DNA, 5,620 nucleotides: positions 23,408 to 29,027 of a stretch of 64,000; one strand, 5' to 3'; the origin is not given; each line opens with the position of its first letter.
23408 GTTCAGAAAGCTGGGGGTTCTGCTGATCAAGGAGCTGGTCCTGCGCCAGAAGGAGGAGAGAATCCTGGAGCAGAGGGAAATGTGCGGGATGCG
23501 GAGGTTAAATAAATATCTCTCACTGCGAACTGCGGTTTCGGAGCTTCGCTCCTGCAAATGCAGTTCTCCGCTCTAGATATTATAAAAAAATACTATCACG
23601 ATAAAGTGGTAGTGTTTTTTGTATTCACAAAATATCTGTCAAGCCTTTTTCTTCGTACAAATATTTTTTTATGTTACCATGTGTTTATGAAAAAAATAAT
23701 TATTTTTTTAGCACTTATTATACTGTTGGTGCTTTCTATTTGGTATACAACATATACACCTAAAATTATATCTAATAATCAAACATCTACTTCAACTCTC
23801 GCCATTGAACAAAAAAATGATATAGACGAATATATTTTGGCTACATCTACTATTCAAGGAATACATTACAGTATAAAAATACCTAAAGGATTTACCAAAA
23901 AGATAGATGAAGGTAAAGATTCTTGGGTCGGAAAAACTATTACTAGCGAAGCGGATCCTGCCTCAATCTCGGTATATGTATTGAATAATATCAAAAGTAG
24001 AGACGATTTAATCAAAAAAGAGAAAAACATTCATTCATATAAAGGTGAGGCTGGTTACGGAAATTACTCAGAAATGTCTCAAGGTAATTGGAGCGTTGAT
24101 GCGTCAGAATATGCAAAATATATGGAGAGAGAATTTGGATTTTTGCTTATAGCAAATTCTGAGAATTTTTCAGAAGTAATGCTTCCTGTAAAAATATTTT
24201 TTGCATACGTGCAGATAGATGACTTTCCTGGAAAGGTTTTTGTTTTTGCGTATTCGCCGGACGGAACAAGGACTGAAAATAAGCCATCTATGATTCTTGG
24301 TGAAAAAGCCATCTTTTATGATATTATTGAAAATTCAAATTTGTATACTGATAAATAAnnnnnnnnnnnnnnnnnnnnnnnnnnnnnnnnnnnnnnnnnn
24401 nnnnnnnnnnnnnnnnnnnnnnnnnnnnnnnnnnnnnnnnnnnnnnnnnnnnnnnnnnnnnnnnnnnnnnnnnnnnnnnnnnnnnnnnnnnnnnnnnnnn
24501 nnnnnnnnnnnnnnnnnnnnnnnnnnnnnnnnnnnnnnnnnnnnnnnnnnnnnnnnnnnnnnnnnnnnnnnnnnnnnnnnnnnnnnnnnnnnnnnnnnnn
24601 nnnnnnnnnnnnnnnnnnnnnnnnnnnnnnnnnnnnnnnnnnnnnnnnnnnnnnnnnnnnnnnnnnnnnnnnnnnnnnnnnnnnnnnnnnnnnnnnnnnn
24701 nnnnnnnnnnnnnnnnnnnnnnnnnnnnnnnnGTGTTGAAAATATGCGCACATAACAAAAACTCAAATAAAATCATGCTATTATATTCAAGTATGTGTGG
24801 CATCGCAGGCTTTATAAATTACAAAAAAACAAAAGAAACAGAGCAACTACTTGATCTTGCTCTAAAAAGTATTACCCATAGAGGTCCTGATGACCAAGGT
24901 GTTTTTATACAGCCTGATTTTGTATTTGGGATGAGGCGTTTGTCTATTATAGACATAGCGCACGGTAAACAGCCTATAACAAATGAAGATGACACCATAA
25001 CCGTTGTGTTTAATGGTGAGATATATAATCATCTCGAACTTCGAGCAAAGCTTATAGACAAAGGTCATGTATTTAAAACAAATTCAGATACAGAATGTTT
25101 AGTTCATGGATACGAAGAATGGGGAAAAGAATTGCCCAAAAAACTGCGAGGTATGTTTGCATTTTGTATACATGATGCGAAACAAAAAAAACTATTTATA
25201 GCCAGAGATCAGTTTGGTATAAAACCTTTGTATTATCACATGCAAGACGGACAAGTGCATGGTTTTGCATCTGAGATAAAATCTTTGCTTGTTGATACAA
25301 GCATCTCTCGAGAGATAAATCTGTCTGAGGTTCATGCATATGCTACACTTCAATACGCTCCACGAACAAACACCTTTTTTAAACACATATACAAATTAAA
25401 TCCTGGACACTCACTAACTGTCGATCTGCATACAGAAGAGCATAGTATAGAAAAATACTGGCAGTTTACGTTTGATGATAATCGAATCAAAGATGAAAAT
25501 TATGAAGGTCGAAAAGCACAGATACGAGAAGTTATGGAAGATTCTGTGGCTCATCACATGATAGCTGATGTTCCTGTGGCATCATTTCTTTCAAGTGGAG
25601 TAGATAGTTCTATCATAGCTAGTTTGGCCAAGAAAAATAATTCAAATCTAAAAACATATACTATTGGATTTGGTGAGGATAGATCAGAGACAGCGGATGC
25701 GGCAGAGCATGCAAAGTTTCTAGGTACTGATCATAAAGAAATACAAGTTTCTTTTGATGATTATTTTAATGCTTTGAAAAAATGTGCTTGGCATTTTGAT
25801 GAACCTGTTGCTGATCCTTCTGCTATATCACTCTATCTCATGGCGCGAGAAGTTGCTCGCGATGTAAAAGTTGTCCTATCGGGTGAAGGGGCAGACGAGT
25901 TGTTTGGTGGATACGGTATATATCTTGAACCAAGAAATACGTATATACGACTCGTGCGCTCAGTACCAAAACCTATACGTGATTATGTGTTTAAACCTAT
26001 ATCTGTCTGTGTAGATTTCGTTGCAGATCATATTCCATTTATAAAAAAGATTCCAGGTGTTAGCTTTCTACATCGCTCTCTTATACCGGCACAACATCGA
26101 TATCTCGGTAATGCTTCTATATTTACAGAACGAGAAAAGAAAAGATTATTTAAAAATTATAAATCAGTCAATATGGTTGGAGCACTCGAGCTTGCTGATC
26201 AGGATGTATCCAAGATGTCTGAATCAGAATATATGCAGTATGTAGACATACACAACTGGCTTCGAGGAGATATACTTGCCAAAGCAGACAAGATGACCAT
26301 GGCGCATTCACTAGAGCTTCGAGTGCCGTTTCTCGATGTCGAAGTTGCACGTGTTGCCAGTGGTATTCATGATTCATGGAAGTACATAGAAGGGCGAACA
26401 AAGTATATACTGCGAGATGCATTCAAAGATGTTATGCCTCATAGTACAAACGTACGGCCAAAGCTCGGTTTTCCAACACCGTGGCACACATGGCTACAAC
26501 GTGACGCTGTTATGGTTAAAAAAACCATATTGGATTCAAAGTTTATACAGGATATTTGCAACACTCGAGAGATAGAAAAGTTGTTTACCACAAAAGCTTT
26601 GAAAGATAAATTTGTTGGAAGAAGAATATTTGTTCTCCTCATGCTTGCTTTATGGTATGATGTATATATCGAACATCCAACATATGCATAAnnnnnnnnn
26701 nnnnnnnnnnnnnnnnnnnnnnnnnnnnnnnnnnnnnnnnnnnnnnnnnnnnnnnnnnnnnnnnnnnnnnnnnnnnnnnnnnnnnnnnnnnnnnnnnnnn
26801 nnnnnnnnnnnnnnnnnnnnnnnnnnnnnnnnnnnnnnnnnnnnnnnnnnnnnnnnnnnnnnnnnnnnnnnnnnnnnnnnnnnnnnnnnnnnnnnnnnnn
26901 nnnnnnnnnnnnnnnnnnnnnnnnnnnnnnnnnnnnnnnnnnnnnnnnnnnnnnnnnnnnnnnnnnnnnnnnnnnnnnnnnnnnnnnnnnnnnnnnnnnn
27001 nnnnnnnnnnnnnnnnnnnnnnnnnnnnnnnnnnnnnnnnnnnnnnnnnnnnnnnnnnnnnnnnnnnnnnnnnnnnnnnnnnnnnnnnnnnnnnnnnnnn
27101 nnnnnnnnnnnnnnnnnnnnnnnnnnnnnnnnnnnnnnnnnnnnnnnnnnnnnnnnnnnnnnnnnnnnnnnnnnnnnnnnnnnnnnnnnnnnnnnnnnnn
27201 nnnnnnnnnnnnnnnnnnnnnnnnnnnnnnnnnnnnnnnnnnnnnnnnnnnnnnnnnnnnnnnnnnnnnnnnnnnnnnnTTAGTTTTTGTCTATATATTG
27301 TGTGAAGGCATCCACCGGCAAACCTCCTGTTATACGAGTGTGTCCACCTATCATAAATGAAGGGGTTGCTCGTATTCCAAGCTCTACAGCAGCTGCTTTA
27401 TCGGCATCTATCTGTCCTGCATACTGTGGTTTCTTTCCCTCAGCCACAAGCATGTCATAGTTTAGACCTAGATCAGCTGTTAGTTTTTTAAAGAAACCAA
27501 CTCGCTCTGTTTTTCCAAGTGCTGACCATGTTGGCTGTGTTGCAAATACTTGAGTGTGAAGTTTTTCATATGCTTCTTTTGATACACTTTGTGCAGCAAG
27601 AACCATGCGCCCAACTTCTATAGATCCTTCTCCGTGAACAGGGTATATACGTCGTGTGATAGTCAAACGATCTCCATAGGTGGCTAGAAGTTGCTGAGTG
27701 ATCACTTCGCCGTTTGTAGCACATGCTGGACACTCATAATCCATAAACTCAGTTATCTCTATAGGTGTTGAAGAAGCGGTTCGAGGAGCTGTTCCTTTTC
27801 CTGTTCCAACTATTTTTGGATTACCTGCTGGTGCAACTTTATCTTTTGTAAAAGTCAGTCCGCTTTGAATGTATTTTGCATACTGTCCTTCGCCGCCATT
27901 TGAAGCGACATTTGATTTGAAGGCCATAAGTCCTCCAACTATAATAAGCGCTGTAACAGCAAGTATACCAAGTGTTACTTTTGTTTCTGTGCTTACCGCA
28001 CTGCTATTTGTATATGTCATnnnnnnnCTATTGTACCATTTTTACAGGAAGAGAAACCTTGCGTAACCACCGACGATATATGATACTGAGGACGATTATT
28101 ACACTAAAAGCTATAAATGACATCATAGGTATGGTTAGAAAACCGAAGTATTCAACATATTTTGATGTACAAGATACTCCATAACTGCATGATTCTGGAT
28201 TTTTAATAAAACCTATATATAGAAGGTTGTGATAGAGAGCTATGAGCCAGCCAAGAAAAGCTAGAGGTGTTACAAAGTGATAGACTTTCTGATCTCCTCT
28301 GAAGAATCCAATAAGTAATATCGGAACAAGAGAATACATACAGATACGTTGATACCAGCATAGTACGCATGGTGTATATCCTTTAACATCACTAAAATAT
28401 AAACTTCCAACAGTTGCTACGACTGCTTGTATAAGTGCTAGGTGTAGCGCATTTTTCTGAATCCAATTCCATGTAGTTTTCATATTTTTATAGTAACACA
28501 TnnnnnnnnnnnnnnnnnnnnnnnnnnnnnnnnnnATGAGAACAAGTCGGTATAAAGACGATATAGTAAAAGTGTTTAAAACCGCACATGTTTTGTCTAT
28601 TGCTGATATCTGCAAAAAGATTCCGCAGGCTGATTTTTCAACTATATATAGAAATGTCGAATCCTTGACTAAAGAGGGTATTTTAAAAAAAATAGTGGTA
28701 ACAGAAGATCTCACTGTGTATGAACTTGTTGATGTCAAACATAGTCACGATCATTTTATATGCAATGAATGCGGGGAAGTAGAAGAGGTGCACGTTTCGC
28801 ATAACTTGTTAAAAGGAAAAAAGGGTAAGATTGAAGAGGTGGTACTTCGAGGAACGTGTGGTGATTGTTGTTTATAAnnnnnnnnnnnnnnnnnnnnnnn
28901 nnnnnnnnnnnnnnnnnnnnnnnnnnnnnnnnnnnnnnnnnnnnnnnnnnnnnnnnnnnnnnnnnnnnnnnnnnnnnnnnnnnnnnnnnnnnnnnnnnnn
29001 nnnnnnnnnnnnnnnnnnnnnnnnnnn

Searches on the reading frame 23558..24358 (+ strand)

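Call 30: search_protein_families(library=pfam, proteins=[window:23558-24358:+], max_evalue=0.01)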
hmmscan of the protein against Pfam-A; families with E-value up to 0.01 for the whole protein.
window:23558-24358:+ (266 aa): 1 family
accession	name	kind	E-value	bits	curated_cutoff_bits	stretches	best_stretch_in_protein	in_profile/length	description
PF17159.10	MASE3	-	0.0068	16.5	31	1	4-80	62-141/226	Membrane-associated sensor domain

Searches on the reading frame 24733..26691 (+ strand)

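Call 8: search_protein_families(library=pfam, proteins=[window:24733-26691:+], max_evalue=0.01)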
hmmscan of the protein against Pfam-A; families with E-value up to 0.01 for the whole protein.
window:24733-26691:+ (652 aa): 4 families
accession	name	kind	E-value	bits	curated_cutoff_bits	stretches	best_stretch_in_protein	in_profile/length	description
PF00733.27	Asn_synthase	-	1.6e-88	298.2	21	1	263-642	1-353/354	Asparagine synthase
PF13537.11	GATase_7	-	7e-47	158.9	25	1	68-186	2-122/123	Glutamine amidotransferase domain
PF13522.11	GATase_6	-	3.4e-39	134.3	27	1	52-181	1-130/130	Glutamine amidotransferase domain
PF12481.13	DUF3700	-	0.00048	20.1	27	1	135-173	126-165/228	Aluminium induced protein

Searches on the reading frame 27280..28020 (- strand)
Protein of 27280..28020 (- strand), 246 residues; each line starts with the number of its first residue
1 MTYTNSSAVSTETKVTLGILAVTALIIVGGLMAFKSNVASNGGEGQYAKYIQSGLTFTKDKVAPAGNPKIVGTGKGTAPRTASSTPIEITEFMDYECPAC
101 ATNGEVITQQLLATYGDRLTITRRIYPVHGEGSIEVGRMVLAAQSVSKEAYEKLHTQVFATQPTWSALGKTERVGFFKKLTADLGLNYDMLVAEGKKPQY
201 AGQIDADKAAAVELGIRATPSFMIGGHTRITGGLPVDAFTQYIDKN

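Call 30: search_protein_families(library=pfam, proteins=[window:27280-28020:-], max_evalue=0.01)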
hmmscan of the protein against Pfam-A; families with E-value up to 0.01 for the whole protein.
window:27280-28020:- (246 aa): 3 families
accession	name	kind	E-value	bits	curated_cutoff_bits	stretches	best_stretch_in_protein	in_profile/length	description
PF13462.12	Thioredoxin_4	-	1.4e-14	55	23.2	1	84-245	12-165/165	Thioredoxin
PF01323.26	DSBA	-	2.7e-09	37.5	25.6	1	121-243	73-190/191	DSBA-like thioredoxin domain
PF13098.12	Thioredoxin_2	-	0.0094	16.7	27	0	92-242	12-103/104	Thioredoxin-like domain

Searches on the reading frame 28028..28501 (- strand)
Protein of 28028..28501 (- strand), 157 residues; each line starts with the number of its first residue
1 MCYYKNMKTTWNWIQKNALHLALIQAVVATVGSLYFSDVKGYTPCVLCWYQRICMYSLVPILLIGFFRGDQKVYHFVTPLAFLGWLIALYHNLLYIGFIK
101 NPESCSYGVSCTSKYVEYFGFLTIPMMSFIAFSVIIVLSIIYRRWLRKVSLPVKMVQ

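Call 30: search_protein_families(library=pfam, proteins=[window:28028-28501:-], max_evalue=0.01)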
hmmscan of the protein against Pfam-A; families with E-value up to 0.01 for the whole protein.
window:28028-28501:- (157 aa): 1 family
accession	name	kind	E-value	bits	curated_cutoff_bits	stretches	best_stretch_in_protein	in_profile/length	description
PF02600.21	DsbB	-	5.5e-16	59.7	22.1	1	17-141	3-147/148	Disulfide bond formation protein DsbB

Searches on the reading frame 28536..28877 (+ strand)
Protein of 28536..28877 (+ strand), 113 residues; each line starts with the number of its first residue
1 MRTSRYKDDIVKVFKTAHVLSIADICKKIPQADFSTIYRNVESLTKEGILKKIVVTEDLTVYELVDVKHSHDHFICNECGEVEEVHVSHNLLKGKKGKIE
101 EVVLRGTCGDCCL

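Call 30: search_protein_families(library=pfam, proteins=[window:28536-28877:+], max_evalue=0.01)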
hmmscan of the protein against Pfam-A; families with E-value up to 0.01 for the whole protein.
window:28536-28877:+ (113 aa): 1 family
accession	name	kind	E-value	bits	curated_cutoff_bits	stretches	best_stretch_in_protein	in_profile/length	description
PF01475.25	FUR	-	1.7e-16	60.9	23.1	1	2-87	5-95/121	Ferric uptake regulator family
